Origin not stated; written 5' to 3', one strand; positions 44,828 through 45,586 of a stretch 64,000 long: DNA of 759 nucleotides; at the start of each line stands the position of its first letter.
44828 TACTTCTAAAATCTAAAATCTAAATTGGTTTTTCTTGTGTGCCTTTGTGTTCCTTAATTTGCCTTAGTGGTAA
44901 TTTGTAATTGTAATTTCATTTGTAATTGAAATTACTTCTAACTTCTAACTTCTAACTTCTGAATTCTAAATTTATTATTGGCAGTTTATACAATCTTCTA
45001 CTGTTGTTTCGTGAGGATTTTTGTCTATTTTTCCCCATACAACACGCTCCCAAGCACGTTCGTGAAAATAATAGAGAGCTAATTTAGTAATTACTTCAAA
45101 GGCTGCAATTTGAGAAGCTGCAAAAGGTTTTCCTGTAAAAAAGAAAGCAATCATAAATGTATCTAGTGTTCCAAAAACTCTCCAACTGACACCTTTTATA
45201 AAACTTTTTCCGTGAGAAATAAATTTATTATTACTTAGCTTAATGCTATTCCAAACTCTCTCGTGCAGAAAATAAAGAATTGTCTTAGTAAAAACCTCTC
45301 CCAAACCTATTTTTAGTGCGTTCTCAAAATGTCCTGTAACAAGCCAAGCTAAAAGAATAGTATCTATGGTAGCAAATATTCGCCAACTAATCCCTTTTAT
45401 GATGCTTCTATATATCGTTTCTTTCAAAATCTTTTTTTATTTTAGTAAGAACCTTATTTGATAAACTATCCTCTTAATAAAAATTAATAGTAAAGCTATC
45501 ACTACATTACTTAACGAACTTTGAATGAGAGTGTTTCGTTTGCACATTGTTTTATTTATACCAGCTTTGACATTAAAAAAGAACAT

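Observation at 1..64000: Window-wide pattern: at least nine conserved genes are interrupted, mostly by one-base indels in homopolymers plus two C-to-T stops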

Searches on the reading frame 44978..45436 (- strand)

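Call 9: search_protein_families(library=pfam, proteins=[window:44978-45436:-], max_evalue=0.01)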
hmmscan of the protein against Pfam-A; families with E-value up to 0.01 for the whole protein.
window:44978-45436:- (153 aa): 1 family
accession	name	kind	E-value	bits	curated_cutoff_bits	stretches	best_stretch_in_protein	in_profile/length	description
PF09834.14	DUF2061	-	4.9e-43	145.8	23.1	2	12-63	1-52/52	Predicted membrane protein (DUF2061)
